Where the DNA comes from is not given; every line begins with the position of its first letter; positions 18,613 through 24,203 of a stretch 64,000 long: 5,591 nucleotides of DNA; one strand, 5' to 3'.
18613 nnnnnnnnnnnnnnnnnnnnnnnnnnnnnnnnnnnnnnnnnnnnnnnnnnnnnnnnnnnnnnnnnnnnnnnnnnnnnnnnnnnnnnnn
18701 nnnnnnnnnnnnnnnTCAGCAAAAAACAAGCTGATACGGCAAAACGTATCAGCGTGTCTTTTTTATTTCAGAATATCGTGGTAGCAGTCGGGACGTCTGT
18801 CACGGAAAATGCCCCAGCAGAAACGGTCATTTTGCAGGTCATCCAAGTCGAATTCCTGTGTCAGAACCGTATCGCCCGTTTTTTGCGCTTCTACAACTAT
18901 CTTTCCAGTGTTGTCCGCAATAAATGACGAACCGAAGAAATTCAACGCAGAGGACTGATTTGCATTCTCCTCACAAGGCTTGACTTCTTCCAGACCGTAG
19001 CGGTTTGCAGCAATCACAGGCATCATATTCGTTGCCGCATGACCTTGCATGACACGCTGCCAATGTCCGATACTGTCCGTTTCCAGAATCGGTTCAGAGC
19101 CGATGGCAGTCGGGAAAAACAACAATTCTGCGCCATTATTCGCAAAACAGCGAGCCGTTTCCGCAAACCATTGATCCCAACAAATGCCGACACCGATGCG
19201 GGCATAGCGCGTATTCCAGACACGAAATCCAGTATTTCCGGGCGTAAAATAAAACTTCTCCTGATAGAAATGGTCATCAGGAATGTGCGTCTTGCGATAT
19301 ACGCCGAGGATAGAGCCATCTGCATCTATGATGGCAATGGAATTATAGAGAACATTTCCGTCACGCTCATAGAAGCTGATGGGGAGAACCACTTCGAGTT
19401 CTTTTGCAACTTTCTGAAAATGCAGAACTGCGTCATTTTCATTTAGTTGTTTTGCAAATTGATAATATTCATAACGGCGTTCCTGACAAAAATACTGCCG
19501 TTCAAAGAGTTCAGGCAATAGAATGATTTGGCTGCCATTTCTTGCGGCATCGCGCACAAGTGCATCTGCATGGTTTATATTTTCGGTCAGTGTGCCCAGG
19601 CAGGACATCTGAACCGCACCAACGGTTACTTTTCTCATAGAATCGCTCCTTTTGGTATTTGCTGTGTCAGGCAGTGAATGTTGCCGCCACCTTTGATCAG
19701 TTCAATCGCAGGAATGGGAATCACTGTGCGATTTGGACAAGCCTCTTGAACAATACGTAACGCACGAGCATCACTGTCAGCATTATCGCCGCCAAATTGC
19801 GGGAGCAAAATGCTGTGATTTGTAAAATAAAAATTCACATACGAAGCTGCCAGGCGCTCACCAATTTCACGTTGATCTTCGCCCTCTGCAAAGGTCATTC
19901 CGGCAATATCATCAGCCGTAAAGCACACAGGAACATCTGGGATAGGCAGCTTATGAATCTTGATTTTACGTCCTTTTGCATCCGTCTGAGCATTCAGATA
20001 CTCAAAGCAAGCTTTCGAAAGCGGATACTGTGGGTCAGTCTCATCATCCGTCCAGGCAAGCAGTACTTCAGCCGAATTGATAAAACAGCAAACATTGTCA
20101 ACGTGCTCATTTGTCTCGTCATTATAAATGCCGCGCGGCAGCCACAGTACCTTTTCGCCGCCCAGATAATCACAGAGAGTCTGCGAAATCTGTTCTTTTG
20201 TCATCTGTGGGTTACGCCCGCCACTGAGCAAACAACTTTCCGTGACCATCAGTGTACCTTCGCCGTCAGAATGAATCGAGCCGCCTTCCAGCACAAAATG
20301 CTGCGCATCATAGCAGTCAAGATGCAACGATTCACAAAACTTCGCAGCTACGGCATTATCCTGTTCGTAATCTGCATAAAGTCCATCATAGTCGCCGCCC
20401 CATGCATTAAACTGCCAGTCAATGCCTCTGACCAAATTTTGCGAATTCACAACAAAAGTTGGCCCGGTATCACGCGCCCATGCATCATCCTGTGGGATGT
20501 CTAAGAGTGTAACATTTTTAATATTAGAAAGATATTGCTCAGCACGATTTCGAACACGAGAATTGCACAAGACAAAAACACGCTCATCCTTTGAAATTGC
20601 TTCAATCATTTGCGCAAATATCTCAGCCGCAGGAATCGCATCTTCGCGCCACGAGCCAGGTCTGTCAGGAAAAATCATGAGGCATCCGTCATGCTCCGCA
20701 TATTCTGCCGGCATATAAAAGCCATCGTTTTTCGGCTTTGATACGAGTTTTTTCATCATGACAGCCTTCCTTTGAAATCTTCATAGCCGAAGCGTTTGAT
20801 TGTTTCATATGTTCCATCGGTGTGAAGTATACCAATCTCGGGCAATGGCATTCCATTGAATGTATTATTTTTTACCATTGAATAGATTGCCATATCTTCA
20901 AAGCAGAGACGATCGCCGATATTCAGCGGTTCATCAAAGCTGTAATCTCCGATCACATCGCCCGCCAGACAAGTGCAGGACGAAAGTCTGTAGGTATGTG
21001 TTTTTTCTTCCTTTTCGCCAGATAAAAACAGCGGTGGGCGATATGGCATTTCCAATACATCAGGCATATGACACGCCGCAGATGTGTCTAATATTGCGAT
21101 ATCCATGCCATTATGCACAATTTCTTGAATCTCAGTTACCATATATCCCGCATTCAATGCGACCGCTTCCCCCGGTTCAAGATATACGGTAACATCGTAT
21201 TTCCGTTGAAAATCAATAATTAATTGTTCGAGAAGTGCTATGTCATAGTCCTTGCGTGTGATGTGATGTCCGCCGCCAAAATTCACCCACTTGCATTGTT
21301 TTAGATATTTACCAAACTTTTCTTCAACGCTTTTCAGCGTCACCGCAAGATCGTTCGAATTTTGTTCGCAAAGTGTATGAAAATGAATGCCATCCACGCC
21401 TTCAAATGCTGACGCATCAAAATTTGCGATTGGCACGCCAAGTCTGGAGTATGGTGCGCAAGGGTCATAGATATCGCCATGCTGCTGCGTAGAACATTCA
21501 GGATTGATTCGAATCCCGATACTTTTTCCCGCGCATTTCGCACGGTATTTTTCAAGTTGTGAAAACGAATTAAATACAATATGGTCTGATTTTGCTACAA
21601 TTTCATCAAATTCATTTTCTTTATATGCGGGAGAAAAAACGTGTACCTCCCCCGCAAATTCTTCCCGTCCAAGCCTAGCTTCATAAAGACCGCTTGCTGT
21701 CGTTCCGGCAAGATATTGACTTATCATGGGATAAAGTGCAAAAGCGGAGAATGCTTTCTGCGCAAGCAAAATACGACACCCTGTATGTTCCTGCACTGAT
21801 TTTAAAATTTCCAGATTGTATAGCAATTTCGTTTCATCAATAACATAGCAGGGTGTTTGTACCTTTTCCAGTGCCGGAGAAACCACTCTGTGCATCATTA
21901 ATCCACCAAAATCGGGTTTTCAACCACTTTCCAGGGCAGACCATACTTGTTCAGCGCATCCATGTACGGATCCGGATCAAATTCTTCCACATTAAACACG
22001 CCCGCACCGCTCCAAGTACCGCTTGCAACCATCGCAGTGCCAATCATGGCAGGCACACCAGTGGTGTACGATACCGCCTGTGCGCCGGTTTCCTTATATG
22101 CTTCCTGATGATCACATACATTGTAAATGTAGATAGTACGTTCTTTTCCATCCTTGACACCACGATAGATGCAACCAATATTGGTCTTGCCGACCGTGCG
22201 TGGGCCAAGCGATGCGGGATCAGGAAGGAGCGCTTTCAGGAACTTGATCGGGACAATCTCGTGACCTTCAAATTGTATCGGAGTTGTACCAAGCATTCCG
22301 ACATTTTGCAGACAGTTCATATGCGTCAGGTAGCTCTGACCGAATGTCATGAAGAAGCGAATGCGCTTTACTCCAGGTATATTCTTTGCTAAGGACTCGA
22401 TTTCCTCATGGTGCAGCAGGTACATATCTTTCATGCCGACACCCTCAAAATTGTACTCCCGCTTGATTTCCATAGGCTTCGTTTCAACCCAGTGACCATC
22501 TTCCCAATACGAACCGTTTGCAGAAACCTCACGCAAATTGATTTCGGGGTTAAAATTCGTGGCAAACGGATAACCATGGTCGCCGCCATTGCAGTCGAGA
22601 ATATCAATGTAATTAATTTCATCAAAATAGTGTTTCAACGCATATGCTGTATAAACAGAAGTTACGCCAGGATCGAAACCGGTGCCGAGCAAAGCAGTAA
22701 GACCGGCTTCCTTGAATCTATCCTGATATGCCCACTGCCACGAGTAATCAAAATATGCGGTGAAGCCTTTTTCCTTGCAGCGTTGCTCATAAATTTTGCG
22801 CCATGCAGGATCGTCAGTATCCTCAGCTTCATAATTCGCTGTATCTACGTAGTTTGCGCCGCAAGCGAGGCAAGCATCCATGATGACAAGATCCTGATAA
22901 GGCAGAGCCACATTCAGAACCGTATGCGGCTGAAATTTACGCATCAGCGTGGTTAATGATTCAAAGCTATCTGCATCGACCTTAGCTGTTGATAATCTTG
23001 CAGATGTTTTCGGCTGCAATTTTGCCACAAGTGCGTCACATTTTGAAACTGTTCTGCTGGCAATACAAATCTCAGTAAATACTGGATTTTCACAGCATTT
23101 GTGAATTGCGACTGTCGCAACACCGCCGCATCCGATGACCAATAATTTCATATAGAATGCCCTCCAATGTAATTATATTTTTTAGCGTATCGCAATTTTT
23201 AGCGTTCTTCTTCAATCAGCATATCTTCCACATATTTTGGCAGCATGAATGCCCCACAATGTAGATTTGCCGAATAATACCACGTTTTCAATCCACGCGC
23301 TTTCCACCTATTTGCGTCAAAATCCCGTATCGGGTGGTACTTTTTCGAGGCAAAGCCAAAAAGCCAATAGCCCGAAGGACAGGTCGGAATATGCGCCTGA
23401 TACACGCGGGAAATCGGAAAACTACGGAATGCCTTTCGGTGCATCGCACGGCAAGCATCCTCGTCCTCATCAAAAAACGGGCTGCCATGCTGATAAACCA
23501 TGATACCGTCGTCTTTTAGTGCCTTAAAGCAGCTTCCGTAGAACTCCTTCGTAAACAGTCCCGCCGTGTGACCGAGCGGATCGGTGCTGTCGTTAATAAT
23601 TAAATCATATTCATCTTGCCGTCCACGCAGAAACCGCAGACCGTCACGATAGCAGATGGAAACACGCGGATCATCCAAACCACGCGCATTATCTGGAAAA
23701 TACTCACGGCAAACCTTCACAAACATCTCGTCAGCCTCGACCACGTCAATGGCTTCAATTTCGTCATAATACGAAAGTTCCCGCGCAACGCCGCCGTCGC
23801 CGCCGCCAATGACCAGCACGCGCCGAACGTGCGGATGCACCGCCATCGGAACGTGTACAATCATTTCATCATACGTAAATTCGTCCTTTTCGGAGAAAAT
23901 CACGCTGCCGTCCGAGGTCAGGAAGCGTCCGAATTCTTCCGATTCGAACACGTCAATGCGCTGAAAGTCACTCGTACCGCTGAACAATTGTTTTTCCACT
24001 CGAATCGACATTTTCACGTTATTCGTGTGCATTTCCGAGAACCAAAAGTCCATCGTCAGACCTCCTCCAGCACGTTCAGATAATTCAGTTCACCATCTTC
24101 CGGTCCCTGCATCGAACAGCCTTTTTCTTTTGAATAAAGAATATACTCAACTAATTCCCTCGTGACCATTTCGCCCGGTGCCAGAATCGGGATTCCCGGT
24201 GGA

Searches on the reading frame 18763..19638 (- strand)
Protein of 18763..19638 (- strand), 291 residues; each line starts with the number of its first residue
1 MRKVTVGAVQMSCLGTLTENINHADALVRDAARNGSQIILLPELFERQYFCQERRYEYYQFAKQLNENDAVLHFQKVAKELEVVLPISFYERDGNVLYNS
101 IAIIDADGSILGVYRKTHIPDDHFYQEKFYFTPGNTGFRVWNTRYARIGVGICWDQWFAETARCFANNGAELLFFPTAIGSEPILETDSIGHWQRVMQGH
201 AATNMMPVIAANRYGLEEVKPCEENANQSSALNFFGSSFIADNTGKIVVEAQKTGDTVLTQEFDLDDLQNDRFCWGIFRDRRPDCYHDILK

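Call 73: search_protein_families(library=pfam, proteins=[window:18763-19638:-], max_evalue=0.00001)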
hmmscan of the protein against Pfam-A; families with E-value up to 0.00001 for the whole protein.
window:18763-19638:- (291 aa): 1 family
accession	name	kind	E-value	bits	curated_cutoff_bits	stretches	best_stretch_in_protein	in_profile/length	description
PF00795.27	CN_hydrolase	-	5.6e-49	167.2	23.2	1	5-272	1-255/256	Carbon-nitrogen hydrolase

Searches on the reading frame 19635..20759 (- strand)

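Call 73: search_protein_families(library=pfam, proteins=[window:19635-20759:-], max_evalue=0.00001)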
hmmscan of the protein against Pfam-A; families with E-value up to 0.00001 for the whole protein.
window:19635-20759:- (374 aa): 1 family
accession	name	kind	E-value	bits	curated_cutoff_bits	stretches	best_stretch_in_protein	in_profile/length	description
PF04371.20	PAD_porph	-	7.9e-117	390.5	25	1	15-369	1-321/321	Porphyromonas-type peptidyl-arginine deiminase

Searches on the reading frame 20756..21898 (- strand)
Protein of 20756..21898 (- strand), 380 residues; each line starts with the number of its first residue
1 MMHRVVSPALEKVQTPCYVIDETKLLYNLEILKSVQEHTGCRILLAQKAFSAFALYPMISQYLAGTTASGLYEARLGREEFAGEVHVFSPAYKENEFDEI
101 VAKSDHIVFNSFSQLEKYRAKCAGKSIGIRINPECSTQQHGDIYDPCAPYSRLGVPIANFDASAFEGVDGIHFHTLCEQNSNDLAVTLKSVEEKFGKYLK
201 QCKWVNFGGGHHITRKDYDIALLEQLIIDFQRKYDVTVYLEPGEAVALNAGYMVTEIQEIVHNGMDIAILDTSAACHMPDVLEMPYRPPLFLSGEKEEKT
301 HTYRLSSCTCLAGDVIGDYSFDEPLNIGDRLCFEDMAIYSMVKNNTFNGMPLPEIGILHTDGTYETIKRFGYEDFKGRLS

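Call 74: search_protein_families(library=pfam, proteins=[window:20756-21898:-], max_evalue=0.00001)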
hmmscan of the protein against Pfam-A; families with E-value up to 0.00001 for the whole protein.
window:20756-21898:- (380 aa): 1 family
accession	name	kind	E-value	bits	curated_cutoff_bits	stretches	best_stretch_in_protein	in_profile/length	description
PF00278.28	Orn_DAP_Arg_deC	-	2.3e-12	47.5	23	1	17-336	1-94/95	Pyridoxal-dependent decarboxylase, C-terminal sheet domain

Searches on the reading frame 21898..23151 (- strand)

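Call 74: search_protein_families(library=pfam, proteins=[window:21898-23151:-], max_evalue=0.00001)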
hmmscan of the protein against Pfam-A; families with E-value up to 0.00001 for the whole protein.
window:21898-23151:- (417 aa): 2 families
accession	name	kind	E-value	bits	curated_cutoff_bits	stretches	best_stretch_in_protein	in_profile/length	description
PF16653.10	Sacchrp_dh_C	-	1.1e-46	160.5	31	1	158-405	1-265/265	Saccharopine dehydrogenase C-terminal domain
PF03435.24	Sacchrp_dh_NADP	-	2.2e-28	99.6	25.1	1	4-154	2-129/129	Saccharopine dehydrogenase NADP binding domain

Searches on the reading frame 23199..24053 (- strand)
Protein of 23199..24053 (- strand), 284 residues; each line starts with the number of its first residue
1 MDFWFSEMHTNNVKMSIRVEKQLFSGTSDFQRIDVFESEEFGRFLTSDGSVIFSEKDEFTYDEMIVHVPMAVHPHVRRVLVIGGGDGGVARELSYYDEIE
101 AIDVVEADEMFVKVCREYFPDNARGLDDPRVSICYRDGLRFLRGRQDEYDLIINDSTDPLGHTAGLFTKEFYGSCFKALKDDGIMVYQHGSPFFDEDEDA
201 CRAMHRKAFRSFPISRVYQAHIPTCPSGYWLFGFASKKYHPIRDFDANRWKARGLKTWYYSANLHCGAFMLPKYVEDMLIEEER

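Call 74: search_protein_families(library=pfam, proteins=[window:23199-24053:-], max_evalue=0.00001)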
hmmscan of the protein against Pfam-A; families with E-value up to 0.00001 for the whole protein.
window:23199-24053:- (284 aa): 2 families
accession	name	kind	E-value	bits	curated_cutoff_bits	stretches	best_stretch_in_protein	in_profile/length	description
PF01564.23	Spermine_synth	-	1.3e-53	181.7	22.9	1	58-238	1-179/186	Spermine/spermidine synthase domain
PF17284.7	Spermine_synt_N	-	2.9e-14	53.1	22.1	1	4-53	2-51/53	Spermidine synthase tetramerisation domain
